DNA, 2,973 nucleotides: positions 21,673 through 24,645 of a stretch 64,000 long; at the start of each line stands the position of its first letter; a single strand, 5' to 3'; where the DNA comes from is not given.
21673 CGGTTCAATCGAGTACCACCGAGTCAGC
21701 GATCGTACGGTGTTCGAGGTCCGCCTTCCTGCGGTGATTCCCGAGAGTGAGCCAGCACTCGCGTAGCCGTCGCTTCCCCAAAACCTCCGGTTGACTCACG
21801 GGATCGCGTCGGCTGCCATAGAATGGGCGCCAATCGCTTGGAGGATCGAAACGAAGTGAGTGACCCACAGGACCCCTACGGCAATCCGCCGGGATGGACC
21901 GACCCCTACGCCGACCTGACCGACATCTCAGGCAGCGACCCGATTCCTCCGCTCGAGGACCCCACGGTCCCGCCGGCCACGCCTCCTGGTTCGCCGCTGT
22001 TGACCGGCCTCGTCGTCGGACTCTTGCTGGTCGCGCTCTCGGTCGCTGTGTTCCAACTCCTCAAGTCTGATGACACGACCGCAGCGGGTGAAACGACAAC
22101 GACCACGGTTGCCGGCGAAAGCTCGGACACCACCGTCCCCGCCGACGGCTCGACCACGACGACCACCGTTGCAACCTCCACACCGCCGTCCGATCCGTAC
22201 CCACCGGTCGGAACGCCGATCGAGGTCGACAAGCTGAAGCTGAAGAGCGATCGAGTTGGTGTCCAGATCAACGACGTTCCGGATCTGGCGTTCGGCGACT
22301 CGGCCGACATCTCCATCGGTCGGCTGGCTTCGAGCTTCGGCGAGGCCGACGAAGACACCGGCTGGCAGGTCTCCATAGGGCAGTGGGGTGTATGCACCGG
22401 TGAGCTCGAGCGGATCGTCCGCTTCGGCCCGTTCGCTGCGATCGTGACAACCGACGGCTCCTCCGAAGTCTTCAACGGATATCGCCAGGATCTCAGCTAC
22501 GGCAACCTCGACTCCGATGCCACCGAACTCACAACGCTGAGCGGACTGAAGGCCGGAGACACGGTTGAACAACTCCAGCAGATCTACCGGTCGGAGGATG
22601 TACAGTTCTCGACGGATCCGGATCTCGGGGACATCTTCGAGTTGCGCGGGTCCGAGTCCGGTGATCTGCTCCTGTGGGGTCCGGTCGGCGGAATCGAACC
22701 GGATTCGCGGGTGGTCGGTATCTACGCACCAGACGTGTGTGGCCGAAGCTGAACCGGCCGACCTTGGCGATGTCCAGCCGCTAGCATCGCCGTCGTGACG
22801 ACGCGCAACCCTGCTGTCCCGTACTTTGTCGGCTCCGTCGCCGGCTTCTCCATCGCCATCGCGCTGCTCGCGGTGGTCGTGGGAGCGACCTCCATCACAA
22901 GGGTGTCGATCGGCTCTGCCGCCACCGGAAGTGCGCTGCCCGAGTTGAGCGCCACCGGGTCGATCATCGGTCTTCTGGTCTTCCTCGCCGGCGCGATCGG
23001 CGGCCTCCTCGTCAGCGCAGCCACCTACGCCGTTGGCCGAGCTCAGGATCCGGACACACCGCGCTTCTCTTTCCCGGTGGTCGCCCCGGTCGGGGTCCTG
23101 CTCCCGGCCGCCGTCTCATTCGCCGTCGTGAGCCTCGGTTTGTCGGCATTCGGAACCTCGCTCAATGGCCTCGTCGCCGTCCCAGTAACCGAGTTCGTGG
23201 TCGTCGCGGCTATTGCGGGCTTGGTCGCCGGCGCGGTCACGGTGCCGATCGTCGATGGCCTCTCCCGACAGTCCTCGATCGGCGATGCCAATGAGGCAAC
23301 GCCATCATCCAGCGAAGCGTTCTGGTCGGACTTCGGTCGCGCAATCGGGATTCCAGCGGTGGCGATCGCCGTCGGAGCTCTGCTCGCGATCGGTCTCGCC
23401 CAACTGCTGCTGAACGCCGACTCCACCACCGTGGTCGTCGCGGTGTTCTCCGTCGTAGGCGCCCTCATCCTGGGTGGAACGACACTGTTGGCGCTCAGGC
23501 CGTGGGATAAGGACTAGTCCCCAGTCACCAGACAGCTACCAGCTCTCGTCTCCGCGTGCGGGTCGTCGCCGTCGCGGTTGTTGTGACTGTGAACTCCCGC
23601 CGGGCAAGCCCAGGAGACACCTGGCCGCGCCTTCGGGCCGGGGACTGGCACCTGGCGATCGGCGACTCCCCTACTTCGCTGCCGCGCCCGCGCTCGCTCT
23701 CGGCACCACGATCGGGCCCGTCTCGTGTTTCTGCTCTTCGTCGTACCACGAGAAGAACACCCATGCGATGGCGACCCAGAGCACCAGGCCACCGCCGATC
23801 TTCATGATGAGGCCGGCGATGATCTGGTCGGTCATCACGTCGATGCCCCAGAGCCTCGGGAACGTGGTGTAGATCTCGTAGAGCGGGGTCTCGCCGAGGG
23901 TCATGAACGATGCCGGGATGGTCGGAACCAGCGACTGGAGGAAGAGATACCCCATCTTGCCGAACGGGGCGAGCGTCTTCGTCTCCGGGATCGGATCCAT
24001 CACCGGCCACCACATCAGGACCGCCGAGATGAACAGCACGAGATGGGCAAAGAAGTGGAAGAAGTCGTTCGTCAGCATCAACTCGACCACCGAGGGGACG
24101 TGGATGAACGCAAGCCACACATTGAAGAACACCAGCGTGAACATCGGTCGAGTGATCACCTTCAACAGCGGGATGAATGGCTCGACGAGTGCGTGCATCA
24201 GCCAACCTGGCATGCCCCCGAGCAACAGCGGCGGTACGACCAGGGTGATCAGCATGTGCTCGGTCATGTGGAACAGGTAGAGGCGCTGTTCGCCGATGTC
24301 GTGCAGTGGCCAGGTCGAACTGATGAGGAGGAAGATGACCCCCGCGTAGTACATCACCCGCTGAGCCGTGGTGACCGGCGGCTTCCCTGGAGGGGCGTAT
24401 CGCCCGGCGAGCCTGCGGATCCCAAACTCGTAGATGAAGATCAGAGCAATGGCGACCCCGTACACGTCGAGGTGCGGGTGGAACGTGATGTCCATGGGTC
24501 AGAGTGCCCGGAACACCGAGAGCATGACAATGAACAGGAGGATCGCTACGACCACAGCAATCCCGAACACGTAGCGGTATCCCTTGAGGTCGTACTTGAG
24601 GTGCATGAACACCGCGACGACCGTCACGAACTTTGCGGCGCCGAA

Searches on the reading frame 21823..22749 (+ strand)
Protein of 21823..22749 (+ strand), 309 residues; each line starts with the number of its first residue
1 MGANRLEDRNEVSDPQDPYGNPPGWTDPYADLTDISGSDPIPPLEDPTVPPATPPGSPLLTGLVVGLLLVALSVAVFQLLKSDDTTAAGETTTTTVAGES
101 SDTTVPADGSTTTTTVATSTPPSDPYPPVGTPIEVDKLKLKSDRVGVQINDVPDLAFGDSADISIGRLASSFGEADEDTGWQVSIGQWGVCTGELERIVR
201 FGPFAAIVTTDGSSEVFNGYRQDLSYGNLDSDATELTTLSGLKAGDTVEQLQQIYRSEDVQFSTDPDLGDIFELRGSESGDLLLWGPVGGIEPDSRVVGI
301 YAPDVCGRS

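Call 20: search_protein_families(library=pfam, proteins=[window:21823-22749:+], max_evalue=0.01)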
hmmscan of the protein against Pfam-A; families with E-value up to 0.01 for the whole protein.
window:21823-22749:+ (309 aa): 1 family
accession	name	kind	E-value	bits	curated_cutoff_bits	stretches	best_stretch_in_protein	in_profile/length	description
PF21827.1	New_glue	-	6e-05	23.2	31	1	68-120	7-66/94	New glue protein family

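Call 49: find_homologous_proteins(query=window:21823-22749:+, max_evalue=0.00001)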
Query window:21823-22749:+ (309 aa): 380 proteins with E <= 0.00001 among 4865 candidates; the best 120 are listed.
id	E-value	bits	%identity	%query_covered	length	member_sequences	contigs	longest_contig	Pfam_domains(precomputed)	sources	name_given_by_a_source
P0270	7.5e-199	677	100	100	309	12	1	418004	-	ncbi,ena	-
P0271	2.1e-172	591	90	96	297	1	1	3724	-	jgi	jgi:hypothetical protein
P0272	1.9e-167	574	83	100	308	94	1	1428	-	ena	-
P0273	1.1e-158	545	82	96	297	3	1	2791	-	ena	-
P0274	1.2e-157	542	78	99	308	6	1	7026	-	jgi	-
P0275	2.0e-154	532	78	99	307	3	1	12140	-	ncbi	-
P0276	1.3e-152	526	77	99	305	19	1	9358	-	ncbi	-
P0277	4.2e-152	524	80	96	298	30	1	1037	-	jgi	jgi:hypothetical protein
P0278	3.0e-151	521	77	99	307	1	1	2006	-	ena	-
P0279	3.5e-151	521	79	96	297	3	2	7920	-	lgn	-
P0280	5.6e-151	520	79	96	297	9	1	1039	-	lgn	-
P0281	6.1e-151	520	77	99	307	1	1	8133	-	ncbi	-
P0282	9.2e-151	520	80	96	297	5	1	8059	-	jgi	jgi:hypothetical protein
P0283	1.0e-150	519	77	99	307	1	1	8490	-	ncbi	-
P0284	2.3e-150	518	77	99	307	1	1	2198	-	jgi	-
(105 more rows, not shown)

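Call 52: search_protein_families(library=ncbifam, proteins=[window:21823-22749:+], max_evalue=0.01)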
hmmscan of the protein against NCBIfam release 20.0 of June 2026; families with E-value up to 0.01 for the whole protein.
window:21823-22749:+ (309 aa): 0 families

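Call 57: predict_structure(alignment_id=A2)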
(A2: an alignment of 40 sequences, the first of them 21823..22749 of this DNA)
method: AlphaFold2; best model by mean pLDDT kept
length: 309 residues; sequences in the alignment: 40
mean_pLDDT: 78.8   pTM: 0.61
mean pLDDT of the five models: 78.8, 78.5, 78.5, 77.7, 53.3
residues with pLDDT >= 90: 176; 70-90: 31; 50-70: 42; < 50: 60
segments of 3 or more residues with pLDDT < 50: 1-4, 6-16, 82-116
pLDDT, mean of each block of 10 residues (from residue 1): 45 47 59 53 54 56 84 79 39 33 34 52 92 97 97 96 97 95 94 95 97 93 91 96 98 98 96 97 98 98 82
secondary structure, 60 per line:
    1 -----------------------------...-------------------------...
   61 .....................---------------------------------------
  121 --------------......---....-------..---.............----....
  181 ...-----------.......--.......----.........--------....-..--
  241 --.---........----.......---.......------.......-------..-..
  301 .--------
elements in order: H58-81 E138-140 E144-147 H161-172 E177-183 E195-201 E204-210 E215-223 H232-235 H248-254 E259-265 E269-275 E282-288 E299-301

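Call 59: fold_search(model_id=the predicted structure, library=pdb)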
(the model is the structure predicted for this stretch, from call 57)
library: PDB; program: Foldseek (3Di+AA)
matches with E <= 10: 410; with E <= 0.001: 0
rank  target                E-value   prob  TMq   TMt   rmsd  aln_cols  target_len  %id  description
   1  6y2s_A                1.3e-01  0.14  0.12  0.11  14.3       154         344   10  Escherichia coli R318A RnlA endoribonuclease (single alanine mutant of RnlA) (released 2021-03-31)
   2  9j9w_A                3.2e-01  0.51  0.22  0.39   6.7       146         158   14  A broad-spectrum anti-fungal effector dictates bacterial-fungal interkingdom interactions (released 2025-10-22)
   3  4ifa                  4.7e-01  0.38  0.24  0.25   8.9       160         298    9  1.5 Angstrom resolution crystal structure of an extracellular protein containing a SCP domain from Bacillus anthracis st (released 2012-12-26)
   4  9uuv_B                4.7e-01  0.03  0.08  0.15  16.8       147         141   12  beta barrel protein-LucK (released 2026-03-18)
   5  6y2r_B                5.5e-01  0.09  0.12  0.11  14.2       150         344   11  Escherichia coli R255A RnlA endoribonuclease (single alanine mutant of RnlA) (released 2021-05-12)
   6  9p3g_A                5.5e-01  0.08  0.10  0.09  12.4       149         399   13  Structure of M. thermoresistible Rv3035 (released 2026-03-04)
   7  2oj6_E                5.5e-01  0.03  0.07  0.12  16.2       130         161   12  Crystal Structure of Reovirus T3D Attachment Protein Sigma1 head domain D345N mutant (released 2007-02-13)
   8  9lto_S                5.8e-01  0.12  0.13  0.06  15.3       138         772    8  Cryo-EM structure of DDB1-DDA1-DET1-Ube2e2 complex (released 2026-01-28)
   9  2pz1                  6.2e-01  0.12  0.12  0.10   9.0       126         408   13  Crystal Structure of Auto-inhibited Asef (released 2007-08-21)
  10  2oj5_E                6.5e-01  0.02  0.07  0.11  16.1       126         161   12  Crystal Structure of Reovirus T3D Attachment Protein Sigma1 head domain wild-type at 1.75 A resolution (released 2007-02-13)
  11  2oj5_C                6.9e-01  0.02  0.07  0.11  16.1       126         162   12  Crystal Structure of Reovirus T3D Attachment Protein Sigma1 head domain wild-type at 1.75 A resolution (released 2007-02-13)
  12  3s6x_B                6.9e-01  0.02  0.07  0.07  16.0       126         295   12  Structure of reovirus attachment protein sigma1 in complex with alpha-2,3-sialyllactose (released 2011-11-23)
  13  8qqf_C                7.3e-01  0.13  0.12  0.26   9.6       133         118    4  TBC1D23 PH domain complexed with STX16 TLY motif (released 2024-04-10)
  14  4ch6                  7.3e-01  0.11  0.12  0.13  12.4       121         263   14  Structure of pyrrolysyl-tRNA synthetase in complex with adenylated propargyloxycarbonyl lysine (released 2014-03-19)
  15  3ml4_C                7.3e-01  0.10  0.13  0.18  11.1       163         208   11  Crystal structure of a complex between Dok7 PH-PTB and the MuSK juxtamembrane region (released 2010-07-14)
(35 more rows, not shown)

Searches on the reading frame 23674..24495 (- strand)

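Call 20: search_protein_families(library=pfam, proteins=[window:23674-24495:-], max_evalue=0.01)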
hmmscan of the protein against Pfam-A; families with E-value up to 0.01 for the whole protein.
window:23674-24495:- (274 aa): 1 family
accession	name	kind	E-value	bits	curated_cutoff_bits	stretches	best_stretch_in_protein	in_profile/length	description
PF09678.15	Caa3_CtaG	-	1.7e-45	155.7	27.7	1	21-252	2-236/237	Cytochrome c oxidase caa3 assembly factor (Caa3_CtaG)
